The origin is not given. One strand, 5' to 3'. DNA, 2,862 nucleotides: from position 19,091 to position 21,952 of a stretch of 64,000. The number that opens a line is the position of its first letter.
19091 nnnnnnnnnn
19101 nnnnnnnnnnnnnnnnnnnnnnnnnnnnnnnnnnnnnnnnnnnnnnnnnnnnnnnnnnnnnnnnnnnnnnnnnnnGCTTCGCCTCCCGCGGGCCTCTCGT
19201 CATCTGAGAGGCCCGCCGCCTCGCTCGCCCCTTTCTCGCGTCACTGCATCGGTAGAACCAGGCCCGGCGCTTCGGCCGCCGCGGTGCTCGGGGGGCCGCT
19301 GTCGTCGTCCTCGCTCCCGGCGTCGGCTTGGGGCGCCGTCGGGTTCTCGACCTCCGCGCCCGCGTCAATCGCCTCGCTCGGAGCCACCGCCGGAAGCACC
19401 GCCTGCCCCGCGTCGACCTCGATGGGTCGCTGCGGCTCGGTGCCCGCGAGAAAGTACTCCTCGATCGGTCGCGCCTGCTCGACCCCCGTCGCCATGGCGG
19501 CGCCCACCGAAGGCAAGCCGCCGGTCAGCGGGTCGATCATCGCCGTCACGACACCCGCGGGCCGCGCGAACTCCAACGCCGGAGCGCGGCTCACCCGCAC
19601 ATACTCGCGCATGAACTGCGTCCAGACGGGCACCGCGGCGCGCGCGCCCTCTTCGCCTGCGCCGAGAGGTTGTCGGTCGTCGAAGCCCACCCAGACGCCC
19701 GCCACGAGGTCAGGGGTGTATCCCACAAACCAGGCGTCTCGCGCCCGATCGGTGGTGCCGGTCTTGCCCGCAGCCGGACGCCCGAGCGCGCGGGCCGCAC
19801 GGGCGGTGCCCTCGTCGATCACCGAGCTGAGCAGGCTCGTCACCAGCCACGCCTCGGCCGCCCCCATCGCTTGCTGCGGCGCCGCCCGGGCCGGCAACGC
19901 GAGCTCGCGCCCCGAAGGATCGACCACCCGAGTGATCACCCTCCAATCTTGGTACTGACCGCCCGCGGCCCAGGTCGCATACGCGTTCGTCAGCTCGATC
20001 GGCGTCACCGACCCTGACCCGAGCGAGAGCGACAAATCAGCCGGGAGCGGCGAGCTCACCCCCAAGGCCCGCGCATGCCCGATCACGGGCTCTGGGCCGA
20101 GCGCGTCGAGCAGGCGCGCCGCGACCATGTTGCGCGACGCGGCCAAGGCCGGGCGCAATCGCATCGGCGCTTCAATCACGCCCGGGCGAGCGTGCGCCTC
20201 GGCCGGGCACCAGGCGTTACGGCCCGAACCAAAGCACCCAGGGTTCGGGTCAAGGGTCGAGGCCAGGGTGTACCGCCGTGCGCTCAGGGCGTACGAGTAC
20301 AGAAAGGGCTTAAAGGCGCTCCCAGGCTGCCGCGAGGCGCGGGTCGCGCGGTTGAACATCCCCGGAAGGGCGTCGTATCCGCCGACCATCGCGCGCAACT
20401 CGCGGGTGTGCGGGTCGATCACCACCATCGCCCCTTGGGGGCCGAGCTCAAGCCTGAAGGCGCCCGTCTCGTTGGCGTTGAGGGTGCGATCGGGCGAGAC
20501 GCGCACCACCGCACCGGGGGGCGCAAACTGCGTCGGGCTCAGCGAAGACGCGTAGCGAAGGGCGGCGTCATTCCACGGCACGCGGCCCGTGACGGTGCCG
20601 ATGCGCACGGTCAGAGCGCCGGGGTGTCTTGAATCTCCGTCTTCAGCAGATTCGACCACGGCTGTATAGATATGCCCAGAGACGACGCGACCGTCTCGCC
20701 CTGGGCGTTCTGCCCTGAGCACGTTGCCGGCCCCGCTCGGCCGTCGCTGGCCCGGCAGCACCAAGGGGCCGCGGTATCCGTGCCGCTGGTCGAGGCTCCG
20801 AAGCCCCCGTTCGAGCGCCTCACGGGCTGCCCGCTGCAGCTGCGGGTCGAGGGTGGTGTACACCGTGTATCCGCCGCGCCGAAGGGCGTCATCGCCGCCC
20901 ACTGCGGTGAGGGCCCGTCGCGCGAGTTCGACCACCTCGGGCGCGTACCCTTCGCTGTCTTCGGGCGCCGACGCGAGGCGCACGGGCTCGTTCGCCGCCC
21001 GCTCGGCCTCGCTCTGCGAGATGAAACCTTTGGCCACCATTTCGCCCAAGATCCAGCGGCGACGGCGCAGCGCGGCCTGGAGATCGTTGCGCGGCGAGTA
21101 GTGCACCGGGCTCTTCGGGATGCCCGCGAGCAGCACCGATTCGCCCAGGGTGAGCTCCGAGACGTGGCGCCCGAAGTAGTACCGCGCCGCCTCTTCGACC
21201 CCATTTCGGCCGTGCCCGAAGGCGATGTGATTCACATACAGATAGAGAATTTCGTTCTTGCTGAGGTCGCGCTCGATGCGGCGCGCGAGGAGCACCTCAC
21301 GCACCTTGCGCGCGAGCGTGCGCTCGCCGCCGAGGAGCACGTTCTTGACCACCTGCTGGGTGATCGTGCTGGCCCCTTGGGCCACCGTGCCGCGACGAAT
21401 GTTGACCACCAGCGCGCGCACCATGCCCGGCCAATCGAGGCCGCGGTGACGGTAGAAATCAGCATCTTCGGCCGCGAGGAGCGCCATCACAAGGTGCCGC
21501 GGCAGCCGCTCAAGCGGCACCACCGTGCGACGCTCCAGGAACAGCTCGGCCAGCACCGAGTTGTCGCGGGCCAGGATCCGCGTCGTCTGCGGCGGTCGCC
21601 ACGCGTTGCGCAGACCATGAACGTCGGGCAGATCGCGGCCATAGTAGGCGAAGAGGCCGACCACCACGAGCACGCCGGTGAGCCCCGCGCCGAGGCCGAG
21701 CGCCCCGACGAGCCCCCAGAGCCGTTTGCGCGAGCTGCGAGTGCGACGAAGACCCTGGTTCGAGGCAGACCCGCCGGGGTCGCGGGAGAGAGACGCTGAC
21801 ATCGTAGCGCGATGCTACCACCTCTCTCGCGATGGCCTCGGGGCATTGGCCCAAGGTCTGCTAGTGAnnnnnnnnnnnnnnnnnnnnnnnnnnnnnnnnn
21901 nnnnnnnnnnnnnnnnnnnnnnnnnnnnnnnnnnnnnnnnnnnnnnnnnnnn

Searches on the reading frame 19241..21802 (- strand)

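Call 27: search_protein_families(library=pfam, proteins=[window:19241-21802:-], max_evalue=0.0001)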
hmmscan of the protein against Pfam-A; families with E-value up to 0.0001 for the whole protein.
window:19241-21802:- (853 aa): 2 families
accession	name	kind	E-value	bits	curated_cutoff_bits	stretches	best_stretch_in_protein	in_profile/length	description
PF00912.28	Transgly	-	3.4e-60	203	27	1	83-255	4-177/178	Transglycosylase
PF00905.27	Transpeptidase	-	9.4e-25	87.9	22.1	1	457-698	1-267/299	Penicillin binding protein transpeptidase domain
